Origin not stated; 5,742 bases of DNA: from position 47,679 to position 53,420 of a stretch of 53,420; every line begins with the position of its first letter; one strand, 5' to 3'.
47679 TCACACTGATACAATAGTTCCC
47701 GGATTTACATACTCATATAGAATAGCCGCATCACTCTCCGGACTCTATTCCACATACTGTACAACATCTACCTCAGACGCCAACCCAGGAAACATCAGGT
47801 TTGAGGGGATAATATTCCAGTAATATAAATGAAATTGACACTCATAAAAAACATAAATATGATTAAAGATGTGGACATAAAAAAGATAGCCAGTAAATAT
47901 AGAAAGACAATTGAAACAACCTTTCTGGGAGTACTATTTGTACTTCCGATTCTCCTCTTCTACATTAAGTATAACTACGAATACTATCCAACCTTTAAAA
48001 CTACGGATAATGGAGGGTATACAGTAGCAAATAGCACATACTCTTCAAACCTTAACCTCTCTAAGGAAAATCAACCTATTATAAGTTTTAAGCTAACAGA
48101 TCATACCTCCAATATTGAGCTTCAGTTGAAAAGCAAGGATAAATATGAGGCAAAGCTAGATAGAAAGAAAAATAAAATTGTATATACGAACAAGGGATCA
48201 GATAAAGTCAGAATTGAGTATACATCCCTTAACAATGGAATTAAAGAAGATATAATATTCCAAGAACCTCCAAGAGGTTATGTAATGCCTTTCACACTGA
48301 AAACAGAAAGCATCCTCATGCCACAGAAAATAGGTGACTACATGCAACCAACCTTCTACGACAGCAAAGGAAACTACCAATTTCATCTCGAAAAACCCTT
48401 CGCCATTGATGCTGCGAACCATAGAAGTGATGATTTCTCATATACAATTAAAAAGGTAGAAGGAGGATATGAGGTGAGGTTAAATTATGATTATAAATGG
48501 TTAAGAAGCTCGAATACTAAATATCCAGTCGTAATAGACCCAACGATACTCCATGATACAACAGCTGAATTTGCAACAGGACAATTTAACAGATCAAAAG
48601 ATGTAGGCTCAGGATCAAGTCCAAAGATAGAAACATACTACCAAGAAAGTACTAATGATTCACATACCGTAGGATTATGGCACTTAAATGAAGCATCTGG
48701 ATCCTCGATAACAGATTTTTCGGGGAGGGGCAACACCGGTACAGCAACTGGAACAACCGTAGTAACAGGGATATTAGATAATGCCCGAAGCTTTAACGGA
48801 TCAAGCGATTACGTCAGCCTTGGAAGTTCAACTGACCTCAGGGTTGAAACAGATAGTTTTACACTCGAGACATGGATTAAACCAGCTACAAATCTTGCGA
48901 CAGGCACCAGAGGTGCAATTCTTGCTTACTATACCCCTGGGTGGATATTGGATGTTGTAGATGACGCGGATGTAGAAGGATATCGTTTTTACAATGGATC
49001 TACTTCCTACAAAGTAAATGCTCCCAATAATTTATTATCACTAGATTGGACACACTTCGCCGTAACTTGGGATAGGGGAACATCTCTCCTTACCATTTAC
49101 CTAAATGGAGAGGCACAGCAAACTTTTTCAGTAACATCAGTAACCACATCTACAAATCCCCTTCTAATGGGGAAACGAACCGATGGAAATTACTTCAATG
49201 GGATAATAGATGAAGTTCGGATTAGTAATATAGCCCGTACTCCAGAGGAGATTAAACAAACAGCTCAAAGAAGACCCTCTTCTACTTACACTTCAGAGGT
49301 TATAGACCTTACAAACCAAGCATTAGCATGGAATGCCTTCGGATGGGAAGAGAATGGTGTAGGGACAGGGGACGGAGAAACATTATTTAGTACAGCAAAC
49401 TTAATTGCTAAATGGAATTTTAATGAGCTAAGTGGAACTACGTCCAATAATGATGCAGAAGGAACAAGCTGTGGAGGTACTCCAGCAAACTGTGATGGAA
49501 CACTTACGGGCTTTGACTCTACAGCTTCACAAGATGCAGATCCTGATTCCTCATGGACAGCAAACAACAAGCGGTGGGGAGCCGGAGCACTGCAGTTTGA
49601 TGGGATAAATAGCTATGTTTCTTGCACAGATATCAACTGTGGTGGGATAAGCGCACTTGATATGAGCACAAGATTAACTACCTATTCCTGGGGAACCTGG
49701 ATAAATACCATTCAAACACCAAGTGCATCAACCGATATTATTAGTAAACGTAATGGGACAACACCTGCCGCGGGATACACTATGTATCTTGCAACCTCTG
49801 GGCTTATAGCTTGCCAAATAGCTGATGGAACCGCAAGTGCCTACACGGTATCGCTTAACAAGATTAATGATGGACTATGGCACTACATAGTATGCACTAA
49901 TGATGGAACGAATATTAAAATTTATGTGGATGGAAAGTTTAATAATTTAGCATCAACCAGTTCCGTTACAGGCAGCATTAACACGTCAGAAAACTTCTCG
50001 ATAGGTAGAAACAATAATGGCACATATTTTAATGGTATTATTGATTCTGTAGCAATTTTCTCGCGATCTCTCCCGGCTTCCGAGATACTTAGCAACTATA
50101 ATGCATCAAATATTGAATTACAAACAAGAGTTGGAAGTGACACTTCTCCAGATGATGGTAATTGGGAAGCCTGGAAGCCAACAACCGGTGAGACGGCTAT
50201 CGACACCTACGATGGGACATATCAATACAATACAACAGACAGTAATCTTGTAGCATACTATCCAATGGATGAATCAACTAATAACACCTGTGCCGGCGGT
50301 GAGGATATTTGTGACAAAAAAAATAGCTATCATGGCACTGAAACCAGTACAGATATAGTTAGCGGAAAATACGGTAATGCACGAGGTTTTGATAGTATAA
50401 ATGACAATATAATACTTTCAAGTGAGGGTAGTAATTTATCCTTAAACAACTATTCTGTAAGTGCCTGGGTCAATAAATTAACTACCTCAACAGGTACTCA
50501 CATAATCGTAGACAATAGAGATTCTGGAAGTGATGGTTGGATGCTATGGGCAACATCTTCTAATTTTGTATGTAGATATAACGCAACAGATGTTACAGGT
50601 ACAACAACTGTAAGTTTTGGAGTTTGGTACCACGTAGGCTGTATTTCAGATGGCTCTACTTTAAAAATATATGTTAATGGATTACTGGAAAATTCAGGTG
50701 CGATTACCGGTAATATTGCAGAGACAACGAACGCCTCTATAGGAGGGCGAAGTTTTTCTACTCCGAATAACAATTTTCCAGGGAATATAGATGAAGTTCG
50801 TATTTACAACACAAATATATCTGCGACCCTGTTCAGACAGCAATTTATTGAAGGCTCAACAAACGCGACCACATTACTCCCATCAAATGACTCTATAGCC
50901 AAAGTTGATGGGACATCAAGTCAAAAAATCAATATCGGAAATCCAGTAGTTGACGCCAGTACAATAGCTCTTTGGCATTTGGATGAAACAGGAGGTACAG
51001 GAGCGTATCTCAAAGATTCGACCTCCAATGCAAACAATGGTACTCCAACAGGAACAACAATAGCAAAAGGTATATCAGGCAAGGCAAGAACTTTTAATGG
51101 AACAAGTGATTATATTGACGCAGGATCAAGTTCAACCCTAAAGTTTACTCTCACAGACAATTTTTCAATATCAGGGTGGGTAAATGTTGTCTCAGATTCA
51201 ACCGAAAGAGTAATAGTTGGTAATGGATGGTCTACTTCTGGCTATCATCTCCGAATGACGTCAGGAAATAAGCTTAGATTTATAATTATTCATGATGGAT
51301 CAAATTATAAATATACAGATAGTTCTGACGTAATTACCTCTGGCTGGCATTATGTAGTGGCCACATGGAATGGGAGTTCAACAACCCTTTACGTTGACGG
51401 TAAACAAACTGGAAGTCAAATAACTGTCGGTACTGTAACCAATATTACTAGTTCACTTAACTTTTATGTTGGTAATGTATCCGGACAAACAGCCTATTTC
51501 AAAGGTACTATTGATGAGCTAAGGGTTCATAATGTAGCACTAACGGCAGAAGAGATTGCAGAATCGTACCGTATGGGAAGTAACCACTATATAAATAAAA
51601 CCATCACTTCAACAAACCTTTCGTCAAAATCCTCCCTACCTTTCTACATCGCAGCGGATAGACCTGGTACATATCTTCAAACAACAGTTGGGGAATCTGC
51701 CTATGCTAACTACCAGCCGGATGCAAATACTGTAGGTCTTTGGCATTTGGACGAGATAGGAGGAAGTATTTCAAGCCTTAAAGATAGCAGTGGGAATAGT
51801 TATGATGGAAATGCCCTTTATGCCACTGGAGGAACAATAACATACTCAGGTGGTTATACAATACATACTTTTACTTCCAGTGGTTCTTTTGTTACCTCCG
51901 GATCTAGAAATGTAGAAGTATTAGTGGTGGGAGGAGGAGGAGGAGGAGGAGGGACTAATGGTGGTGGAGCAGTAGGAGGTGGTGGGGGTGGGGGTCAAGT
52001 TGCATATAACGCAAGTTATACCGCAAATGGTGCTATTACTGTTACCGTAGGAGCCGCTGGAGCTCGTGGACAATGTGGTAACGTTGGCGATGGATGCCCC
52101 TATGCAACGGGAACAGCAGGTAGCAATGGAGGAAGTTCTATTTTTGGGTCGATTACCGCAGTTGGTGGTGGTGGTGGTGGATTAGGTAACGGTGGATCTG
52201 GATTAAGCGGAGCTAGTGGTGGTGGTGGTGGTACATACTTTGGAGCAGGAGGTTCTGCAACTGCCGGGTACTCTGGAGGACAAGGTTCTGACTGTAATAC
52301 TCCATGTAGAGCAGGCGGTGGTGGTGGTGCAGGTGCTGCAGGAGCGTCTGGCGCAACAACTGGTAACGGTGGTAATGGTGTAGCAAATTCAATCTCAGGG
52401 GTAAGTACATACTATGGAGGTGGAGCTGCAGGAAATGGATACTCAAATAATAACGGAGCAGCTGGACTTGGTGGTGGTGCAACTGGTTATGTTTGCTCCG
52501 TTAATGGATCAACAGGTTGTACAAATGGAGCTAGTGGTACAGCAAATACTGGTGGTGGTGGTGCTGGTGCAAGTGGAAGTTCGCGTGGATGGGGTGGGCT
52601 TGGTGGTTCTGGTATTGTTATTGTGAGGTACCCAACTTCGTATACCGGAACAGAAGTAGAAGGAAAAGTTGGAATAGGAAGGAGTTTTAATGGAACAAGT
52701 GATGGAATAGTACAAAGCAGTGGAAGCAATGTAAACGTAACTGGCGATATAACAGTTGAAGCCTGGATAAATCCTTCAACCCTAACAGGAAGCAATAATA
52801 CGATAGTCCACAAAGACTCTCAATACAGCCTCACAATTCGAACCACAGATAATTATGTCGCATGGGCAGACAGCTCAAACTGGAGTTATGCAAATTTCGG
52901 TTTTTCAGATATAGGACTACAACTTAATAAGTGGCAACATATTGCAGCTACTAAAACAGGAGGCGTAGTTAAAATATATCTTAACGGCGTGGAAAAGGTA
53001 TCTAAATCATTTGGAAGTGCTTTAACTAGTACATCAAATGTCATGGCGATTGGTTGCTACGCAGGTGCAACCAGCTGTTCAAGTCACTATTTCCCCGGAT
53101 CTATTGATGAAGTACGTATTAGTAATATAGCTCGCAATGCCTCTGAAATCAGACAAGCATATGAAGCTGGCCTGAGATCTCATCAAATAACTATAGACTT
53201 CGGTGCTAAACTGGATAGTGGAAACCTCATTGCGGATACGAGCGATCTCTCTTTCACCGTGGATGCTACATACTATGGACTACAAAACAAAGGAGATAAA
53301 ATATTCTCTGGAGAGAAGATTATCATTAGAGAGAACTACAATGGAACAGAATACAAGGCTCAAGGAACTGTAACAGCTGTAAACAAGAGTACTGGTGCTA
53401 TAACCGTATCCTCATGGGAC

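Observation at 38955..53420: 14.4-kb tandem locus of giant membrane-anchored LamG-module proteins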

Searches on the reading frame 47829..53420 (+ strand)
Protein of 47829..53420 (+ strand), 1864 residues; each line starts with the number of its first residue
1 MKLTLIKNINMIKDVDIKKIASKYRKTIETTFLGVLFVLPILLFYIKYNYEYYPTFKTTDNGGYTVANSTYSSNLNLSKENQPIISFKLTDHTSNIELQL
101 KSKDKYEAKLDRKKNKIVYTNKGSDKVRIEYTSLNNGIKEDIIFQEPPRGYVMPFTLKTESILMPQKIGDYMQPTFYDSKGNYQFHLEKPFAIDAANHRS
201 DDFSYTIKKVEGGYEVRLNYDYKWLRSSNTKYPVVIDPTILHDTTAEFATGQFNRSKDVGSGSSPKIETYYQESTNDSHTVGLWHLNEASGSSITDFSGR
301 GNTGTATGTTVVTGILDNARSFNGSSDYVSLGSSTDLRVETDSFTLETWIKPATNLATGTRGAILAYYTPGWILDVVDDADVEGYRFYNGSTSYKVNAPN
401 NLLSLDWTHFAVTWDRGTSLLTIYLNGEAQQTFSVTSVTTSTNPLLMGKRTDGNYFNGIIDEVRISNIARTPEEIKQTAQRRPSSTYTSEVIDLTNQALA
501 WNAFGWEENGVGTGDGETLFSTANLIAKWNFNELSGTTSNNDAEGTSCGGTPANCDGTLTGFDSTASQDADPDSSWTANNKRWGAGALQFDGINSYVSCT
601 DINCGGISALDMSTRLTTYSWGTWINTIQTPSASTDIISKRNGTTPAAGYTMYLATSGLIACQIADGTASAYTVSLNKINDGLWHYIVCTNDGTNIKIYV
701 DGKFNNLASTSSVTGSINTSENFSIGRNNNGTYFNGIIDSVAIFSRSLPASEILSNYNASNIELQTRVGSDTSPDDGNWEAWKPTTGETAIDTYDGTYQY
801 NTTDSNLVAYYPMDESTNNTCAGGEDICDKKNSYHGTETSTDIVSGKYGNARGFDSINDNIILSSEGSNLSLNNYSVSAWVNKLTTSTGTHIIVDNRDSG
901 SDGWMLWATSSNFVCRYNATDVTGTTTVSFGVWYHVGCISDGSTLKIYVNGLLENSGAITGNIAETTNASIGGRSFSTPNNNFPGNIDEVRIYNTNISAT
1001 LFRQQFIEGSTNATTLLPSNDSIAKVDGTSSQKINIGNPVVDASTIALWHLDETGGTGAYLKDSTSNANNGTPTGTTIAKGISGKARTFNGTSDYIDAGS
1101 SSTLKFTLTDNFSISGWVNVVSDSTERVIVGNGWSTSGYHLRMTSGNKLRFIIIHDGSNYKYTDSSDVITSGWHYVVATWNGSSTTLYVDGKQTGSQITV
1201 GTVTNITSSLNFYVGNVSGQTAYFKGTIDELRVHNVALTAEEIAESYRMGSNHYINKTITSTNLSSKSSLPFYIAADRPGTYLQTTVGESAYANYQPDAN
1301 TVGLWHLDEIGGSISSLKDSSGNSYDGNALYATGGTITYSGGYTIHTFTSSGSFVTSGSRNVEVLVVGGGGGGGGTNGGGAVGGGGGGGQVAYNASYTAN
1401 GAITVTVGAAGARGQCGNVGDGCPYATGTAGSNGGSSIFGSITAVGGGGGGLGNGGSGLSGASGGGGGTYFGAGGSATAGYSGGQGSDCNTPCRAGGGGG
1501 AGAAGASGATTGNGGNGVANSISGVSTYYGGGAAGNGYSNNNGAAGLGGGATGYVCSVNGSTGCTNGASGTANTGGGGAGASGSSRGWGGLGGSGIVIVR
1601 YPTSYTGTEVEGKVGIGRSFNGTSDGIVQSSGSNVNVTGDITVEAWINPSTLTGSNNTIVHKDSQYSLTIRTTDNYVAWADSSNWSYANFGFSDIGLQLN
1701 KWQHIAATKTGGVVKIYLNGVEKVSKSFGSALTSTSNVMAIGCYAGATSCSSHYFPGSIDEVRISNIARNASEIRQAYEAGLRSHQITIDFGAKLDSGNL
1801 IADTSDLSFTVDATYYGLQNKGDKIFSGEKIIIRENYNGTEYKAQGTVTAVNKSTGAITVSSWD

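Call 8: search_protein_families(library=pfam, proteins=[window:47829-53420:+], max_evalue=0.01)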
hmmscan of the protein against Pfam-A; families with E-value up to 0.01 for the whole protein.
window:47829-53420:+ (1864 aa): 5 families
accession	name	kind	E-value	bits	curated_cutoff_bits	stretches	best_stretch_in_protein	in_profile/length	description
PF13385.13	Laminin_G_3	-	8.6e-125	412.7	27.6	5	1090-1244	1-151/151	Concanavalin A-like lectin/glucanases superfamily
PF21722.4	Gly_rich_2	-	6.6e-17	62.7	24.3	1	1350-1601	2-225/226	Glycine-rich domain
PF02210.31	Laminin_G_2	-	1.7e-15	58.1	22.9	2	1156-1235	37-125/126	Laminin G domain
PF00054.30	Laminin_G_1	-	3.9e-11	43.7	24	1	648-726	19-98/131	Laminin G domain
PF02973.23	Sialidase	-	7.1e-05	22.8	26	0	943-999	117-178/189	Sialidase, N-terminal domain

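Call 61: search_protein_families(library=ncbifam, proteins=[window:47829-53420:+], max_evalue=0.01)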
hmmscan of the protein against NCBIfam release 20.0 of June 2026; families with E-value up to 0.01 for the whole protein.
window:47829-53420:+ (1864 aa): 1 family
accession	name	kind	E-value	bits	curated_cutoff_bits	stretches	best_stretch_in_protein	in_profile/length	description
NF052521.1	TafC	equivalog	1.9e-37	129.3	410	4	1042-1249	145-362/373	TafC family fimbrial protein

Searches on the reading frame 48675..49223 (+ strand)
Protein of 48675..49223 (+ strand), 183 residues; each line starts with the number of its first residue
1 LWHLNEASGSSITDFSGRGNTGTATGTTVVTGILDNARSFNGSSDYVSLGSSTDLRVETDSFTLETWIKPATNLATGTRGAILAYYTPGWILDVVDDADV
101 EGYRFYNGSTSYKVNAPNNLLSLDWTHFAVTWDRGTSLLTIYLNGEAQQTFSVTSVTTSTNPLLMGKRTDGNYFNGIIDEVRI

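Call 72: search_protein_families(library=pfam, proteins=[window:48675-49223:+], max_evalue=0.00001)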
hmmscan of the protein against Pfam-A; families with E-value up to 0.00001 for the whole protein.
window:48675-49223:+ (183 aa): 1 family
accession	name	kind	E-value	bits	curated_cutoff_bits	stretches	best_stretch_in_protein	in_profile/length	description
PF13385.13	Laminin_G_3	-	9.9e-24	84.6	27.6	1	41-183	1-140/151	Concanavalin A-like lectin/glucanases superfamily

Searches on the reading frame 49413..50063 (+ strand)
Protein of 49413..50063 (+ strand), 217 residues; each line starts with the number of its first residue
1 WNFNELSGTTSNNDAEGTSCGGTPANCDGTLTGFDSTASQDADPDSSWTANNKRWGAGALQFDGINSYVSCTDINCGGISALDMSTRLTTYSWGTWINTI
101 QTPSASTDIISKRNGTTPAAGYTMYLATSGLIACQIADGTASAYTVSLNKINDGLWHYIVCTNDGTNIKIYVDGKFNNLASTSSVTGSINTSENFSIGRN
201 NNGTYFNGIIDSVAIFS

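Call 72: search_protein_families(library=pfam, proteins=[window:49413-50063:+], max_evalue=0.00001)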
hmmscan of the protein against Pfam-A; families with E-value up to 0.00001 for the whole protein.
window:49413-50063:+ (217 aa): 2 families
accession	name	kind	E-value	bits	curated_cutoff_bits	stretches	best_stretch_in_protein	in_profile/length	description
PF13385.13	Laminin_G_3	-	2.5e-20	73.6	27.6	1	88-217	16-142/151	Concanavalin A-like lectin/glucanases superfamily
PF00054.30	Laminin_G_1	-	1.7e-06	28.7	24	1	115-198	14-98/131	Laminin G domain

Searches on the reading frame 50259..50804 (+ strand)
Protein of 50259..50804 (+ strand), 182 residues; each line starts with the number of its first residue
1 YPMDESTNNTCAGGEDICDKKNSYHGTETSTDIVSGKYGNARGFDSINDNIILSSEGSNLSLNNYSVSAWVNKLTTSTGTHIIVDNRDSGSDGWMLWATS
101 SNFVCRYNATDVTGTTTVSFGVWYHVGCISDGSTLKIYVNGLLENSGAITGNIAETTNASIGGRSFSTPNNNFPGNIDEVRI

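Call 72: search_protein_families(library=pfam, proteins=[window:50259-50804:+], max_evalue=0.00001)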
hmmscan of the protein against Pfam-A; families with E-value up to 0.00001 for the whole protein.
window:50259-50804:+ (182 aa): 1 family
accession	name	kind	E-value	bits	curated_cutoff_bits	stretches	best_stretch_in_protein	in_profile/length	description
PF13385.13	Laminin_G_3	-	3.5e-21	76.4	27.6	1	49-182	5-140/151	Concanavalin A-like lectin/glucanases superfamily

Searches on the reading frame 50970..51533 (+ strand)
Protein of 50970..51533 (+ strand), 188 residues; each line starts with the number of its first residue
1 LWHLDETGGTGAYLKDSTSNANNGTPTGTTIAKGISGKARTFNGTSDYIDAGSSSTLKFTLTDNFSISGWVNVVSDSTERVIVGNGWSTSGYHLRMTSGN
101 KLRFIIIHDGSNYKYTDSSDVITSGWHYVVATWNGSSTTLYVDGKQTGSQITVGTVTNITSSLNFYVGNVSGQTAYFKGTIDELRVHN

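Call 72: search_protein_families(library=pfam, proteins=[window:50970-51533:+], max_evalue=0.00001)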
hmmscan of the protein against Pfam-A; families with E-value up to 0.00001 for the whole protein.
window:50970-51533:+ (188 aa): 3 families
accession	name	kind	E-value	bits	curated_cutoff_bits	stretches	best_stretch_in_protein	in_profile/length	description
PF13385.13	Laminin_G_3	-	1.2e-25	90.8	27.6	1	43-188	1-142/151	Concanavalin A-like lectin/glucanases superfamily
PF07953.20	Toxin_R_bind_N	-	3.4e-09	37.1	23.8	1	14-187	4-187/191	Clostridium neurotoxin, N-terminal receptor binding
PF02210.31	Laminin_G_2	-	1.9e-06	28.8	22.9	1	102-187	30-124/126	Laminin G domain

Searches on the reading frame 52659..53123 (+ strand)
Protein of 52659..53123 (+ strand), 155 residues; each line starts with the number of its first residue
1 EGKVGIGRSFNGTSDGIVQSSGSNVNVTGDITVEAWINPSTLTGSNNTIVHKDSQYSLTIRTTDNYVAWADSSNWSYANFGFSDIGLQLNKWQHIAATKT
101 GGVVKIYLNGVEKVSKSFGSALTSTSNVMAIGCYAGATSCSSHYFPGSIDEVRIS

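Call 72: search_protein_families(library=pfam, proteins=[window:52659-53123:+], max_evalue=0.00001)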
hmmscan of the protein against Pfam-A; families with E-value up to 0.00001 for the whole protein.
window:52659-53123:+ (155 aa): 1 family
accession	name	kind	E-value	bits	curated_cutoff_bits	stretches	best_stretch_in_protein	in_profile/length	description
PF13385.13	Laminin_G_3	-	5.2e-23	82.3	27.6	1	12-154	2-140/151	Concanavalin A-like lectin/glucanases superfamily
